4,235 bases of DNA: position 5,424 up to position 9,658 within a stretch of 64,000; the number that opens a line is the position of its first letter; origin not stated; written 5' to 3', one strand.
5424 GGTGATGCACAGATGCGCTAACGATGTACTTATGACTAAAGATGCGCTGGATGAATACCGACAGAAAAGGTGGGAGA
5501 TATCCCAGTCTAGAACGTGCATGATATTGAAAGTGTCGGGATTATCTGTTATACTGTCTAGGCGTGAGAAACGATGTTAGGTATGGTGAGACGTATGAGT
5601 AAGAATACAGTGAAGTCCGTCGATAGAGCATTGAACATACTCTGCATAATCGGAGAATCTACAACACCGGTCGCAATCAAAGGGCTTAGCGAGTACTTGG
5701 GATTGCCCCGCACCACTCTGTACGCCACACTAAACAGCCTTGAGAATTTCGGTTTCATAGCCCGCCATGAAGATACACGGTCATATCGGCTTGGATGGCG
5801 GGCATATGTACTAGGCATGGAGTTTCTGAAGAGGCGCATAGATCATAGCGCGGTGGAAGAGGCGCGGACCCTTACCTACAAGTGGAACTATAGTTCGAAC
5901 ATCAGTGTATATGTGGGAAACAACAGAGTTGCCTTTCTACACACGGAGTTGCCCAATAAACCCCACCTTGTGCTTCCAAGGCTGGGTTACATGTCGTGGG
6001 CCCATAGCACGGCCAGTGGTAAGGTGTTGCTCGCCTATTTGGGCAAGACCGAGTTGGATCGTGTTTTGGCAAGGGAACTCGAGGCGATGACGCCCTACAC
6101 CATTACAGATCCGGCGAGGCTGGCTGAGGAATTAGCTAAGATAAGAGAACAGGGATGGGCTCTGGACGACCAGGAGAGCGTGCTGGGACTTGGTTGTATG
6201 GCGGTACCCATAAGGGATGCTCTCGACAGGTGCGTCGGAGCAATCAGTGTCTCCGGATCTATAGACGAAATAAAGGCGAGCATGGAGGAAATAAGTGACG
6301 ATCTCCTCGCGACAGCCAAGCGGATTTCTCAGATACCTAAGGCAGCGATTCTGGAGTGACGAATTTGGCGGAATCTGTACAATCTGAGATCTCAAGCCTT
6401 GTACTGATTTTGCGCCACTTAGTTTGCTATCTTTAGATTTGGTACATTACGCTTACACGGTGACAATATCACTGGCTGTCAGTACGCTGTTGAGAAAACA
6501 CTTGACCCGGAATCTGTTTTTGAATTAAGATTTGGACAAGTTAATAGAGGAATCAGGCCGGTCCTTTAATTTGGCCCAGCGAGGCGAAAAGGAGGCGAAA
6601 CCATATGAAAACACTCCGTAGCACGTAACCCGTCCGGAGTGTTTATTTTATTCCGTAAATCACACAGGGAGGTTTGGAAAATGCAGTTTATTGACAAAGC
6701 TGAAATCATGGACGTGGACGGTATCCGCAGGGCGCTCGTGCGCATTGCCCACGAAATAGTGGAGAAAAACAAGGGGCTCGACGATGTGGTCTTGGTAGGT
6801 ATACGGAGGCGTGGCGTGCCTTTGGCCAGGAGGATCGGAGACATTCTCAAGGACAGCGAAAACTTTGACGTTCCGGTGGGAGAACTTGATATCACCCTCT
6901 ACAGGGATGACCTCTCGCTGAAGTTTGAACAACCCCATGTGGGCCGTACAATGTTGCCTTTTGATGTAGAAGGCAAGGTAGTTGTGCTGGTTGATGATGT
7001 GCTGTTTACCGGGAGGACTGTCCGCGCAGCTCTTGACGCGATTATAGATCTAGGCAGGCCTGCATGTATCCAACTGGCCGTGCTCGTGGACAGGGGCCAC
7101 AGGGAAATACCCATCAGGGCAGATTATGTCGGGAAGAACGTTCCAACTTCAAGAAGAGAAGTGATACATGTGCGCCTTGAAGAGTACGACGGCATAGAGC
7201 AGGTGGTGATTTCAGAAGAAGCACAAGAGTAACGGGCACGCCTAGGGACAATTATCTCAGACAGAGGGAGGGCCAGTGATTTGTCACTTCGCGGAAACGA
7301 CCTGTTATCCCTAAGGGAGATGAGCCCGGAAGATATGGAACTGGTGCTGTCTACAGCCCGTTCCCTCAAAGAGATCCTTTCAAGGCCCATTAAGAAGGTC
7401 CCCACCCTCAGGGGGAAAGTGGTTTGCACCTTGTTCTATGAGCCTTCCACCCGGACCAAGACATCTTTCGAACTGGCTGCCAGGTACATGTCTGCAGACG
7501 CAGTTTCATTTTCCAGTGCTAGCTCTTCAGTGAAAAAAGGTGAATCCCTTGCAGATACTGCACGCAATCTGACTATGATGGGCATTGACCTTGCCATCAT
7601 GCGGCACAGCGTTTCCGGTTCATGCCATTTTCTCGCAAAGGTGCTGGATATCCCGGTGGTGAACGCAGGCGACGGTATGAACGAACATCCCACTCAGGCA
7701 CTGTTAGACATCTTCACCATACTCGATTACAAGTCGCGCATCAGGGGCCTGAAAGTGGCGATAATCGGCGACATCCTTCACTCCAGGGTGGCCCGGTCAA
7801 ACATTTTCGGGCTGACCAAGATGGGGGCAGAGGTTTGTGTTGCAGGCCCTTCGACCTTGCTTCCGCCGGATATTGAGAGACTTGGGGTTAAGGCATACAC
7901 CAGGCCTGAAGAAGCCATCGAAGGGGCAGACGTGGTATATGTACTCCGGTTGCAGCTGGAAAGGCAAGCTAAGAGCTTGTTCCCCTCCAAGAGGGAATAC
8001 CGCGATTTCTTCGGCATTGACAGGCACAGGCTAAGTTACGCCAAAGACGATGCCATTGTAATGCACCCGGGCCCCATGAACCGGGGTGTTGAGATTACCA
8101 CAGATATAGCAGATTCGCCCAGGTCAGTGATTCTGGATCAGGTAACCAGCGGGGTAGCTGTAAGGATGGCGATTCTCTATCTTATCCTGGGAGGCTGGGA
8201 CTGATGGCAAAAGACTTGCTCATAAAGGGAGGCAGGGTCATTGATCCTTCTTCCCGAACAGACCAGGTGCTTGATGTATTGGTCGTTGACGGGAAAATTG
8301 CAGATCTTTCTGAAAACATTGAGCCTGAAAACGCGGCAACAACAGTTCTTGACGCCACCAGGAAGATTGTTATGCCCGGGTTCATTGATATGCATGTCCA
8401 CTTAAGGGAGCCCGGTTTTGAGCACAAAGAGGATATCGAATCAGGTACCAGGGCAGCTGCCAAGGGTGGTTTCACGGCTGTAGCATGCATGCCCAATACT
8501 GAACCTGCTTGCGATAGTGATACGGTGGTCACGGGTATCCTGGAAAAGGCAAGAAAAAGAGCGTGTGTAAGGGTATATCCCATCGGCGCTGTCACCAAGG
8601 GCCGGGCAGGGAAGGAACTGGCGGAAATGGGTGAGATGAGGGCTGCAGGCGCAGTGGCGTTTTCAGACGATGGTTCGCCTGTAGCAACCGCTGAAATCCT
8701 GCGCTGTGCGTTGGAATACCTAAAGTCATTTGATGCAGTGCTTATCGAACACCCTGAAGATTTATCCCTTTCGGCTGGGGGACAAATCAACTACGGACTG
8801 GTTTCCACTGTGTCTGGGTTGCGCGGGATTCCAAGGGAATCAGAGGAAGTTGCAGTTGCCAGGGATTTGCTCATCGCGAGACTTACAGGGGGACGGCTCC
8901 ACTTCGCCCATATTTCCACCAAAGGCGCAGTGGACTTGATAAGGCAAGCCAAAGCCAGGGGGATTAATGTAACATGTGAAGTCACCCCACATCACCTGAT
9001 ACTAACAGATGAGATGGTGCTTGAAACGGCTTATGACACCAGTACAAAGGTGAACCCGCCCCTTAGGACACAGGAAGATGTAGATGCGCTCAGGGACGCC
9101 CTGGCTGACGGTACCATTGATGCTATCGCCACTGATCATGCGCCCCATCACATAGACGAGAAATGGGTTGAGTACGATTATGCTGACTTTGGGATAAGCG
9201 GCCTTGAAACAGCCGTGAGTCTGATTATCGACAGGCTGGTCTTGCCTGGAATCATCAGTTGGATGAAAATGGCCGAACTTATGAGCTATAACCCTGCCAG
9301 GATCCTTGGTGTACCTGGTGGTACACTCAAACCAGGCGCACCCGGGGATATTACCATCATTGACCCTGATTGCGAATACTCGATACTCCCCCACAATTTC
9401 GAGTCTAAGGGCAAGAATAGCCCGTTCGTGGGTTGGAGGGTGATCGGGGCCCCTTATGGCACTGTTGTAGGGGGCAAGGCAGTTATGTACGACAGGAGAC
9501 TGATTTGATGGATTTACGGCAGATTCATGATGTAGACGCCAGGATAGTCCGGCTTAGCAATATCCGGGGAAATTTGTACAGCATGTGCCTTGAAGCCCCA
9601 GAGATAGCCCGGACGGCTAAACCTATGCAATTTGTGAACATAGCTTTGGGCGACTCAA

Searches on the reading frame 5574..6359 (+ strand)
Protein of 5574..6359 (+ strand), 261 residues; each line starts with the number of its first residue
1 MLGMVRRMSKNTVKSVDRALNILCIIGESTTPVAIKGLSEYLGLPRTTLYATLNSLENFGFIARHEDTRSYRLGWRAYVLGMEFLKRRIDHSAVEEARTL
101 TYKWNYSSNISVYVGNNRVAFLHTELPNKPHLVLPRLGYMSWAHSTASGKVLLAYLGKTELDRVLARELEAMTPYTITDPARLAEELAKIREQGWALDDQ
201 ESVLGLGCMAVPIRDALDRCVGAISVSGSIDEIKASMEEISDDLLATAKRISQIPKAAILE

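Call 32: search_protein_families(library=ncbifam, proteins=[window:5574-6359:+], max_evalue=1e-10)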
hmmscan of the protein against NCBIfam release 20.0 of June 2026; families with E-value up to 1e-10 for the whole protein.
window:5574-6359:+ (261 aa): 5 families
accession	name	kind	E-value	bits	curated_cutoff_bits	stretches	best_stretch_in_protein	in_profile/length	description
NF045644.1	TransRegBhcR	equivalog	2.8e-40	138.3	350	1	8-253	17-263/267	HTH-type transcriptional regulator BhcR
TIGR02431.1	pcaR_pcaU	subfamily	3.8e-34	118.1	284.75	1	10-252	2-245/248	beta-ketoadipate pathway transcriptional regulators, PcaR/PcaU/PobR family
NF008601.2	PRK11569.1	equivalog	1.3e-28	100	380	1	10-252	23-269/276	glyoxylate bypass operon transcriptional repressor IclR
NF011671.1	PRK15090.1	equivalog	8.1e-25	87.5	275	1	10-246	7-243/256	DNA-binding transcriptional regulator KdgR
NF007548.0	PRK10163.1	equivalog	9.7e-20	70.8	406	1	8-233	16-242/271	HTH-type transcriptional repressor AllR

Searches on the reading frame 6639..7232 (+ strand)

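Call 32: search_protein_families(library=ncbifam, proteins=[window:6639-7232:+], max_evalue=1e-10)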
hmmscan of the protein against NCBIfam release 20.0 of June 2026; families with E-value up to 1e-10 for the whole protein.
window:6639-7232:+ (197 aa): 6 families
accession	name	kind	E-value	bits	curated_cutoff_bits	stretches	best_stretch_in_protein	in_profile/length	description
NF003549.0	PRK05205.1-5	equivalog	1.9e-75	252.3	138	1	19-193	4-180/182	bifunctional pyr operon transcriptional regulator/uracil phosphoribosyltransferase PyrR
NF003547.0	PRK05205.1-3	equivalog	2e-70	236.5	230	1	19-195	12-192/194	bifunctional pyr operon transcriptional regulator/uracil phosphoribosyltransferase PyrR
NF003548.0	PRK05205.1-4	equivalog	9.4e-69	230.7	218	1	20-194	3-172/173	bifunctional pyr operon transcriptional regulator/uracil phosphoribosyltransferase PyrR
NF003546.0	PRK05205.1-2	equivalog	8.1e-57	191.7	268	1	23-191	6-174/175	bifunctional pyr operon transcriptional regulator/uracil phosphoribosyltransferase PyrR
NF003545.0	PRK05205.1-1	equivalog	5.6e-42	143.1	140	1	28-179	8-156/171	bifunctional pyr operon transcriptional regulator/uracil phosphoribosyltransferase PyrR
NF006605.0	PRK09162.1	equivalog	2.5e-11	43.3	181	1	21-169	15-156/183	hypoxanthine-guanine phosphoribosyltransferase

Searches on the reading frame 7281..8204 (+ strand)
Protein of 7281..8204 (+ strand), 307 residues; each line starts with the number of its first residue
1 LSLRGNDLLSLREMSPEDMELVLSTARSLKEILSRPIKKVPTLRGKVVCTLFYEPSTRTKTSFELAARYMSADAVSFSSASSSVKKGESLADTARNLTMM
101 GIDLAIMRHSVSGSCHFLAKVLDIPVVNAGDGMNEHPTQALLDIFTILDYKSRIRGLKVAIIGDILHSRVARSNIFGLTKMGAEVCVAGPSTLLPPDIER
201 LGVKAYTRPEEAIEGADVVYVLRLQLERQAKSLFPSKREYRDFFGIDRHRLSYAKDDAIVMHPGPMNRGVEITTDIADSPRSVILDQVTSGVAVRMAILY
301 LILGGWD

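Call 32: search_protein_families(library=ncbifam, proteins=[window:7281-8204:+], max_evalue=1e-10)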
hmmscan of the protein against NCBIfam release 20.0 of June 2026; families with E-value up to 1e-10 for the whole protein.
window:7281-8204:+ (307 aa): 15 families
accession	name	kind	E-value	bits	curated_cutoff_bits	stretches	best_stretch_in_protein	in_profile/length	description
NF002032.1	PRK00856.1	equivalog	2.9e-119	397.7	263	1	7-302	2-296/297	aspartate carbamoyltransferase catalytic subunit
TIGR00670.1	asp_carb_tr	equivalog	4.2e-95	318.4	236.95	1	7-303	2-303/304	aspartate carbamoyltransferase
NF010387.0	PRK13814.1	equivalog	1e-67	228.2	660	1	39-303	39-303/310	aspartate carbamoyltransferase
NF001986.0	PRK00779.1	subfamily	2.8e-48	164.6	306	1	4-303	4-304/307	ornithine carbamoyltransferase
NF006046.0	PRK08192.1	equivalog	9.5e-48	163.2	512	1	2-304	3-318/339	aspartate carbamoyltransferase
NF008853.0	PRK11891.1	equivalog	9.1e-47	159.6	560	1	6-304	89-399/430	aspartate carbamoyltransferase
TIGR00658.1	orni_carb_tr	equivalog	2.2e-43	148.6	280.85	1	7-303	2-303/304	ornithine carbamoyltransferase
TIGR04384.1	putr_carbamoyl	exception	1e-30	107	500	1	10-300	4-304/330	putrescine carbamoyltransferase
NF009916.0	PRK13376.1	equivalog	2.3e-29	102.3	800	1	4-304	6-334/525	bifunctional aspartate carbamoyltransferase catalytic subunit/aspartate carbamoyltransferase regulatory subunit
NF011380.0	PRK14805.1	equivalog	1.2e-27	96.8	421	1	6-303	2-300/302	ornithine carbamoyltransferase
NF003286.0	PRK04284.1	subfamily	2.9e-25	89.1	515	1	2-262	3-272/332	ornithine carbamoyltransferase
NF002470.0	PRK01713.1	equivalog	3.8e-20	72.6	545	1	3-197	5-196/334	ornithine carbamoyltransferase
NF003384.0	PRK04523.1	equivalog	5.6e-19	68.4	288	0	118-302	132-332/336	N-acetylornithine carbamoyltransferase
NF011379.0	PRK14804.1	equivalog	3.2e-13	49.5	373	1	43-299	41-305/311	ornithine carbamoyltransferase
NF009213.0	PRK12562.1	subfamily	3.8e-13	49.5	559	1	7-149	8-147/334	ornithine carbamoyltransferase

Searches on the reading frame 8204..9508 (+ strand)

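Call 32: search_protein_families(library=ncbifam, proteins=[window:8204-9508:+], max_evalue=1e-10)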
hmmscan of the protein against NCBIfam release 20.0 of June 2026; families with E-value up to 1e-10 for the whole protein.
window:8204-9508:+ (434 aa): 35 families (the best 25 are shown)
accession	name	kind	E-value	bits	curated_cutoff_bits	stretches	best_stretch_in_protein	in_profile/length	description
NF006845.0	PRK09357.2-6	equivalog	6.1e-152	506.2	728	1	4-428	2-425/428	dihydroorotase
NF006843.0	PRK09357.2-4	equivalog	3.9e-144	480.7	786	1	5-426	3-418/431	dihydroorotase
NF006836.0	PRK09357.1-1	equivalog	3.2e-143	477.5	538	1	19-431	13-427/432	dihydroorotase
NF006844.0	PRK09357.2-5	equivalog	6.1e-136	453.8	701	1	4-430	3-422/422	dihydroorotase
NF006837.0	PRK09357.1-2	equivalog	3.6e-132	441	575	1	6-428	4-422/428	dihydroorotase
TIGR00857.1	pyrC_multi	subfamily_domain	1.2e-131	439.5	279.05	1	24-430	7-411/412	dihydroorotase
NF006841.0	PRK09357.2-2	equivalog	4.5e-122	407.7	640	1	19-428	15-417/421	dihydroorotase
NF006839.0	PRK09357.1-4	equivalog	4e-121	404.6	576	1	5-428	2-420/422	dihydroorotase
NF006842.0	PRK09357.2-3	equivalog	3.7e-119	398.2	695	1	6-425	4-435/440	dihydroorotase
NF006558.0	PRK09059.1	equivalog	2.1e-116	389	645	1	3-428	3-427/430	dihydroorotase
NF005791.0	PRK07627.1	equivalog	2.7e-105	352.8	442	1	5-430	3-423/425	dihydroorotase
NF006838.0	PRK09357.1-3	equivalog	7.1e-105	351.3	644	1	5-427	3-420/423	dihydroorotase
NF005614.0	PRK07369.1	equivalog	2.1e-91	306.8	456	1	6-415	5-411/419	dihydroorotase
NF002668.0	PRK02382.1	equivalog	6.5e-80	269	452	1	3-430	4-412/436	dihydroorotase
NF006559.0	PRK09060.1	equivalog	3.6e-72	243.1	482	1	3-433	5-427/444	dihydroorotase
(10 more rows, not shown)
